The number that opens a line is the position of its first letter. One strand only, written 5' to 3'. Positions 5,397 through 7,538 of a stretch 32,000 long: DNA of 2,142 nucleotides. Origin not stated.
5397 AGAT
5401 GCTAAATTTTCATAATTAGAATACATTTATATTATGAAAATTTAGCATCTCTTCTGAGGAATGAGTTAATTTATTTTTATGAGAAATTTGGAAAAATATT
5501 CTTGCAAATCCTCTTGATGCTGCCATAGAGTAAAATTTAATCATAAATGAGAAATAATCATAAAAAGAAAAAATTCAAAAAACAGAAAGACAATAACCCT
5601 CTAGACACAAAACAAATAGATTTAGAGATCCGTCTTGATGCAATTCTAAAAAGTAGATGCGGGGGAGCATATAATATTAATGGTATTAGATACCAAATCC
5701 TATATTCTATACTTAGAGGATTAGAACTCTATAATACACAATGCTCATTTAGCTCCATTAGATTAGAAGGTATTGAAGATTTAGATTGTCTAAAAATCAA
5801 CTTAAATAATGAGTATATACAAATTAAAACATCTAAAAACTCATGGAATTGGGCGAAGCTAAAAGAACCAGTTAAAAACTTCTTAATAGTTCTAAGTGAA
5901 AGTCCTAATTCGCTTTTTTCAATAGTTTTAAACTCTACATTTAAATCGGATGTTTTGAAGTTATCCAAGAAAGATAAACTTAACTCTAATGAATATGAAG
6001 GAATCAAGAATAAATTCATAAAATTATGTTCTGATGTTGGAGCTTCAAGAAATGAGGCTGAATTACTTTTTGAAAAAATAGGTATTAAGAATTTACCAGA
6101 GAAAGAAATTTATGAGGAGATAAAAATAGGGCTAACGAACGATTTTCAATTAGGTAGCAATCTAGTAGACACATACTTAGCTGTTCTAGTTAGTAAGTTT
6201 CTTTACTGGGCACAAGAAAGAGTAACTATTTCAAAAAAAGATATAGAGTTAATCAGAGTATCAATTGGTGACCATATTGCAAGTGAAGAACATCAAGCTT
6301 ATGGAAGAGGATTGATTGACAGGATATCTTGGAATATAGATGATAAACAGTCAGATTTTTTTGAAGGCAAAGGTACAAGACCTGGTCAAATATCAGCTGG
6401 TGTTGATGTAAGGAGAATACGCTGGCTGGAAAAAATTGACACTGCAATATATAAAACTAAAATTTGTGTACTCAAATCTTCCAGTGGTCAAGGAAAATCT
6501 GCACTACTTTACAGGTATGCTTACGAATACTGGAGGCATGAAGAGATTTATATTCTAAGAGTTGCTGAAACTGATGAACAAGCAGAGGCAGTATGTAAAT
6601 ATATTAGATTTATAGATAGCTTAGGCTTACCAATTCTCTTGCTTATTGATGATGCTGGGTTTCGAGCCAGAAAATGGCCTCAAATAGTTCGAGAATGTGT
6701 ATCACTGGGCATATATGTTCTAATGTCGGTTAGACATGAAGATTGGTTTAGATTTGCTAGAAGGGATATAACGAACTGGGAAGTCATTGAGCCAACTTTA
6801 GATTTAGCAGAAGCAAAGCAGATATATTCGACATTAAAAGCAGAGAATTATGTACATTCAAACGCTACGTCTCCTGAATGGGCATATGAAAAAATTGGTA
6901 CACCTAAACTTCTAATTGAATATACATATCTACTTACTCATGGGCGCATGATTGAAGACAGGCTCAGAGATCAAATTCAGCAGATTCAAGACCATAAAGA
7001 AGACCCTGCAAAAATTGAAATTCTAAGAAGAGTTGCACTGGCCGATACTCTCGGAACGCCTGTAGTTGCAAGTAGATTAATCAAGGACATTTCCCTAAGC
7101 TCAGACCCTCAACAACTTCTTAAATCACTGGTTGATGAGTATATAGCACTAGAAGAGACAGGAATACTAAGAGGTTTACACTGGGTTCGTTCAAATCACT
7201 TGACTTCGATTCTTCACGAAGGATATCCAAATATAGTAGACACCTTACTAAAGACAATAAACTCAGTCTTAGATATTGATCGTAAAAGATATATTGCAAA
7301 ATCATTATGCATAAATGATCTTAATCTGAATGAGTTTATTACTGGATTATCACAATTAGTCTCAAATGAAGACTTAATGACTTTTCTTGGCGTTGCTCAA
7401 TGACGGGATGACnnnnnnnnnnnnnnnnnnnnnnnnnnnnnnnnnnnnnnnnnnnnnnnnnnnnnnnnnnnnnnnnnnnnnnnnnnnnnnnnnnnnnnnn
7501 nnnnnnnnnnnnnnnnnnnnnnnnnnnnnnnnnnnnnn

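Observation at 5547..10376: An IS1-family element splits a ~1341-aa Cap4-like nuclease / P-loop NTPase gene, and the intact gene can be rebuilt exactly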

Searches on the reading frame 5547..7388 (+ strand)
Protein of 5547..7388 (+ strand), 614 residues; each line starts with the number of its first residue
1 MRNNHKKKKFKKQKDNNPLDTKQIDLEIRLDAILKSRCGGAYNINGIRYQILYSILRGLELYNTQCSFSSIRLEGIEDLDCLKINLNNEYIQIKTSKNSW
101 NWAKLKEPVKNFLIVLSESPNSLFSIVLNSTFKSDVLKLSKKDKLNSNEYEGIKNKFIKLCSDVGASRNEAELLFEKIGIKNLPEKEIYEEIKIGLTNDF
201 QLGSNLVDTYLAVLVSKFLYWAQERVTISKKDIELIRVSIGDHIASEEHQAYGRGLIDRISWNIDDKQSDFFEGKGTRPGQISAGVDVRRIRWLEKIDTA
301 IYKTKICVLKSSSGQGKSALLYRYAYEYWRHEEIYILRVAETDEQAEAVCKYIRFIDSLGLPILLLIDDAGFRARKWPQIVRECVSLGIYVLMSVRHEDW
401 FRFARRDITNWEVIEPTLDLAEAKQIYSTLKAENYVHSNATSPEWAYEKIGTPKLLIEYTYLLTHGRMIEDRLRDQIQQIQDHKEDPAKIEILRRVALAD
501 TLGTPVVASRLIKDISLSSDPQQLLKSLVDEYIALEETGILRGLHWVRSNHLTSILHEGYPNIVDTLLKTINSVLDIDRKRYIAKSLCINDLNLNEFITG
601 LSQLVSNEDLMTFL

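Call 28: search_solved_structures(query=A3, max_evalue=1)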
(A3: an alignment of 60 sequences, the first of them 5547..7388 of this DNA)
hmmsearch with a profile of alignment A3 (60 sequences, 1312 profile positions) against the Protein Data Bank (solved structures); distinct sequences matched with E-value up to 1: 2.
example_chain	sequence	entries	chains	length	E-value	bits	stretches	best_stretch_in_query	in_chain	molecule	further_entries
3hgf_A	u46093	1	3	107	0.49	11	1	1171-1265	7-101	Rhoptry protein fragment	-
1v9d_A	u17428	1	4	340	0.52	10.9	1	928-1069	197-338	Diaphanous protein homolog 1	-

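Call 43: predict_structure(alignment_id=A3)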
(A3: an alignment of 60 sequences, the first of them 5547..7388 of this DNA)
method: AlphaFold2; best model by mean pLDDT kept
length: 614 residues; sequences in the alignment: 60
mean_pLDDT: 87.3   pTM: 0.76
mean pLDDT of the five models: 87.3, 87.3, 87.1, 85.6, 85.2
residues with pLDDT >= 90: 378; 70-90: 186; 50-70: 29; < 50: 21
segments of 3 or more residues with pLDDT < 50: 1-21
pLDDT, mean of each block of 10 residues (from residue 1): 33 35 63 72 82 94 84 91 83 88 92 91 92 89 93 96 95 95 91 89 76 90 92 86 62 82 87 83 91 96 94 93 94 91 93 85 92 92 93 94 74 93 93 89 94 91 81 89 92 97 96 93 92 93 94 91 95 92 94 93 85 79
secondary structure, 60 per line:
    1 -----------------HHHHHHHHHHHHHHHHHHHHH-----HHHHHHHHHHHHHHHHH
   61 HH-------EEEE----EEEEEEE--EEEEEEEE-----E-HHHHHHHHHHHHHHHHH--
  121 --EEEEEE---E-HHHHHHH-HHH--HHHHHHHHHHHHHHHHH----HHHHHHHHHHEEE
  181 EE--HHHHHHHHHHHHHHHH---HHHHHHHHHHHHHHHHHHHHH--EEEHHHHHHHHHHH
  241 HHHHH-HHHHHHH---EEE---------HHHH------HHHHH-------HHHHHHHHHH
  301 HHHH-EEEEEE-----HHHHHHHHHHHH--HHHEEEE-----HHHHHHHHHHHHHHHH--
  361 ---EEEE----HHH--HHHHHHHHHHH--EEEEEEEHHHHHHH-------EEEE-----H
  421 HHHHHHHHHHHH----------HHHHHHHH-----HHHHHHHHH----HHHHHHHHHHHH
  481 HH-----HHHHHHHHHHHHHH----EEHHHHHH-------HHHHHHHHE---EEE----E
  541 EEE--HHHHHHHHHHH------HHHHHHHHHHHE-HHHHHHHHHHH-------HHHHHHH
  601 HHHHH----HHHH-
elements in order: H18-38 H44-62 E70-73 E78-84 E87-94 H102-118 E123-128 H134-140 H147-163 H168-177 E178-182 H185-200 H204-224 E227-229 H230-245 H247-253 E257-259 H269-272 H279-283 H291-304 E306-311 H317-328 E334-337 H343-358 E364-367 H377-387 E390-396 H397-403 E411-414 H420-432 H443-450 H456-464 H469-482 H488-501 H508-513 H521-528 E533-535 E540-543 H546-556 H563-573 H576-586 H594-605 H610-613

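Call 46: fold_search(model_id=the predicted structure, library=pdb)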
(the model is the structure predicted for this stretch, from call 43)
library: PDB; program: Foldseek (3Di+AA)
matches with E <= 10: 1254; with E <= 0.001: 123
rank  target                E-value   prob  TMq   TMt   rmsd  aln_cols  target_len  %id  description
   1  8dgc_A                5.9e-11  1.00  0.26  0.10  17.2       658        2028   12  Avs3 bound to phage PhiV-1 terminase (released 2022-08-03)
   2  8dgc_B                5.5e-10  1.00  0.22  0.10  16.9       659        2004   10  Avs3 bound to phage PhiV-1 terminase (released 2022-08-03)
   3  8dgf_A                1.7e-09  1.00  0.28  0.14  15.5       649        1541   12  Avs4 bound to phage PhiV-1 portal (released 2022-08-03)
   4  6wam_F                3.9e-08  1.00  0.24  0.34  21.7       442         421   13  Structure of Acinetobacter baumannii Cap4 SAVED/CARF-domain containing receptor (released 2020-06-17)
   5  6wan_F                4.5e-08  1.00  0.24  0.34  21.4       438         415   14  Structure of Acinetobacter baumannii Cap4 SAVED/CARF-domain containing receptor with the cyclic trinucleotide 3'3'3'-c (released 2020-06-17)
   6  8dgf_B                8.0e-08  1.00  0.30  0.15  14.8       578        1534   13  Avs4 bound to phage PhiV-1 portal (released 2022-08-03)
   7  9zjw_A                8.4e-08  1.00  0.26  0.16  26.6       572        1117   13  Human sterile alpha motif domain-containing protein 9 (SAMD9), loss-of-function mutant R837A (released 2026-02-25)
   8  9jap_A                9.3e-08  1.00  0.41  0.31  19.6       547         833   14  Helical structure of EfAvs5(SIR2-STAND) (released 2025-03-19)
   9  6vm6_E                9.3e-08  1.00  0.24  0.33  21.5       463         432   13  Structure of Acinetobacter baumannii Cap4 SAVED/CARF-domain containing receptor with the cyclic trinucleotide 2'3'3'-c (released 2020-06-17)
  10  6wam_E                9.7e-08  1.00  0.24  0.34  21.7       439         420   14  Structure of Acinetobacter baumannii Cap4 SAVED/CARF-domain containing receptor (released 2020-06-17)
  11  9zjr                  9.7e-08  1.00  0.26  0.16  26.6       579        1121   14  Human sterile alpha motif domain-containing protein 9 (SAMD9), monomer (released 2026-02-25)
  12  6wan_D                1.2e-07  1.00  0.24  0.33  21.2       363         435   14  Structure of Acinetobacter baumannii Cap4 SAVED/CARF-domain containing receptor with the cyclic trinucleotide 3'3'3'-c (released 2020-06-17)
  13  6wam_B                1.7e-07  1.00  0.24  0.33  21.2       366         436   13  Structure of Acinetobacter baumannii Cap4 SAVED/CARF-domain containing receptor (released 2020-06-17)
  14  6vm5                  3.3e-07  1.00  0.23  0.32  20.8       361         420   13  Structure of Moraxella osloensis Cap4 SAVED/CARF-domain containing receptor (released 2020-06-17)
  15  6vm6_F                3.6e-07  1.00  0.24  0.33  21.7       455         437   13  Structure of Acinetobacter baumannii Cap4 SAVED/CARF-domain containing receptor with the cyclic trinucleotide 2'3'3'-c (released 2020-06-17)
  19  6wam_A                6.4e-07  1.00  0.24  0.33  20.9       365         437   14  Structure of Acinetobacter baumannii Cap4 SAVED/CARF-domain containing receptor (released 2020-06-17)
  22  9nxx_D                3.2e-06  1.00  0.24  0.37  15.9       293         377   16  LmuA_conformation 1 (released 2025-12-17)
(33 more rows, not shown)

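Call 68: find_related_loci(query=A3, collection=viral_contigs, flank=5000)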
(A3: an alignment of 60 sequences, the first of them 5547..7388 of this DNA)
Query A3 (614 aa) in viral_contigs; peptide patterns used: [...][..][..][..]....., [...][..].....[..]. (x = any residue, [..] = any of these).
26 stretches matched a pattern; 5 encode a relative of the query (tblastn E <= 1e-3); 5 distinct loci.
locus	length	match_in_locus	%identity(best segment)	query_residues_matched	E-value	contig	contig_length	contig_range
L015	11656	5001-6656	35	30-572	7e-81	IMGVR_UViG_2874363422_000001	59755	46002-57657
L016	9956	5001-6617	29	36-561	4e-52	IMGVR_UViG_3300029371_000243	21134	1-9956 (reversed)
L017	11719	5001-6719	29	32-596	1e-51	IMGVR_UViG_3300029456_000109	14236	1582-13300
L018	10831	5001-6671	28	27-571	8e-50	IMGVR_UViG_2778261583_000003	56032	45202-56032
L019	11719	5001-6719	29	32-596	2e-51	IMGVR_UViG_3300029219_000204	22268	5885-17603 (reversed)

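Call 74: search_protein_families(library=pfam, proteins=[L015:17-4408:+, L015:4953-8846:+, L015:9316-10089:-, L015:10261-11484:-, L017:2307-4913:+, L017:4950-8861:+, L017:9361-10185:-, L017:10250-11413:-], max_evalue=0.001)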
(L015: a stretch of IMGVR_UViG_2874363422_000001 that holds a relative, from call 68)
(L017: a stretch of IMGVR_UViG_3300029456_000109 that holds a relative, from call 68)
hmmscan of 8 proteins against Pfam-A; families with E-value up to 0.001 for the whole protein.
L015:17-4408:+ (1464 aa): 4 families
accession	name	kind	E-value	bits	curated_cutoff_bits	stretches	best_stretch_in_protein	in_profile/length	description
PF00004.35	AAA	-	4.1e-06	27.7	21.2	1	241-356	2-113/131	ATPase family associated with various cellular activities (AAA)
PF00308.24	Bac_DnaA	-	8e-05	23.3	23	1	232-339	29-130/162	Bacterial DnaA ATPAse domain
PF13401.12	AAA_22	-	0.00033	21.4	27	0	239-324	7-102/130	AAA domain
PF25199.1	nSTAND_NTPase5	-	0.00086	19.6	34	0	210-320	18-110/145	Novel STAND NTPase 5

L015:4953-8846:+ (1298 aa): 1 family
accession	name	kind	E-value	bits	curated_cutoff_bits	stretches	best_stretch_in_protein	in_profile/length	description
PF25199.1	nSTAND_NTPase5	-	5.7e-08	33.1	34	1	259-391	2-139/145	Novel STAND NTPase 5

L015:9316-10089:- (257 aa): 0 families

L015:10261-11484:- (407 aa): 1 family
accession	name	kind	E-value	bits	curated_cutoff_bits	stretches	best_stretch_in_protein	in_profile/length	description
PF14082.12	SduA_C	-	1.9e-36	126.1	27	1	228-394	2-159/159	Shedu protein SduA, C-terminal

L017:2307-4913:+ (869 aa): 2 families
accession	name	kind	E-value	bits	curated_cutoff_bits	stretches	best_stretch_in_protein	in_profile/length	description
PF04851.21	ResIII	-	4.4e-17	62.9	22.5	1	52-238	24-163/164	Type III restriction enzyme, res subunit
PF00270.35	DEAD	-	6.6e-05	23.1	26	0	47-133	11-93/167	DEAD/DEAH box helicase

L017:4950-8861:+ (1304 aa): 4 families
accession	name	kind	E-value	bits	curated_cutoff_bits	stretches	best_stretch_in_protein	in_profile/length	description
PF25199.1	nSTAND_NTPase5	-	5.4e-15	55.9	34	1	259-398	2-143/145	Novel STAND NTPase 5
PF14130.12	Cap4_nuclease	-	1.7e-05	25.6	26.2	1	24-189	1-179/200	Cap4, dsDNA endonuclease domain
PF05729.18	NACHT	-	4.2e-05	23.9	26.7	0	325-424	55-163/167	NACHT domain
PF20720.3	nSTAND3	-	0.00035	20.7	27.2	0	287-391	11-114/155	Novel STAND NTPase 3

L017:9361-10185:- (274 aa): 0 families

L017:10250-11413:- (387 aa): 2 families
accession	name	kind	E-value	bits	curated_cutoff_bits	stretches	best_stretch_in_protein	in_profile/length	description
PF13304.12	AAA_21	-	1.7e-33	117.4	27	1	45-333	2-304/304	AAA domain, putative AbiEii toxin, Type IV TA system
PF13175.12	AAA_15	-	3.6e-11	43.7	32.1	1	245-327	291-369/374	AAA ATPase domain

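Call 88: search_protein_families(library=pfam, alignment_id=A6, max_evalue=0.001)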
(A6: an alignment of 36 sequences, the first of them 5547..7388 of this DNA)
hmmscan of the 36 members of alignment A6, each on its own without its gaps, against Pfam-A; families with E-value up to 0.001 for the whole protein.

A. member 1, window:5547-7388:+ (614 aa): 2 families
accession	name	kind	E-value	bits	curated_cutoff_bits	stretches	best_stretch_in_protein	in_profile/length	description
PF25199.1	nSTAND_NTPase5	-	8.9e-10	39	34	1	270-400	2-137/145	Novel STAND NTPase 5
PF14130.12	Cap4_nuclease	-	1.3e-06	29.3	26.2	1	39-136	2-111/200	Cap4, dsDNA endonuclease domain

B. families by the number of members that match (of 36 scanned): 3 families
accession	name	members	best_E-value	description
PF25199.1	nSTAND_NTPase5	36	1.2e-11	Novel STAND NTPase 5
PF14130.12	Cap4_nuclease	21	6.5e-11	Cap4, dsDNA endonuclease domain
PF20720.3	nSTAND3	2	0.00023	Novel STAND NTPase 3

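Call 89: search_protein_families(library=padloc, alignment_id=A6, max_evalue=0.001)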
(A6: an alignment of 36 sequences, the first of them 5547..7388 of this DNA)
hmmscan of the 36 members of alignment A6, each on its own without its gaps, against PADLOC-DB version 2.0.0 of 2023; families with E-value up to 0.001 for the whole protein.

A. member 1, window:5547-7388:+ (614 aa): 1 family
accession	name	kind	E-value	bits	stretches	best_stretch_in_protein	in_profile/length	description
PDLC03848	LmuA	-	3.5e-10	38.8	1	45-285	14-242/373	-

B. families by the number of members that match (of 36 scanned): 4 families
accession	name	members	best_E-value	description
PDLC03848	LmuA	30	5.8e-14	-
PDLC02187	DUF4297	5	1.3e-06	-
PDLC03849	LmuA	3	1.9e-05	-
PDLC00153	HamA1|HamA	2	0.00068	DUF1837 domain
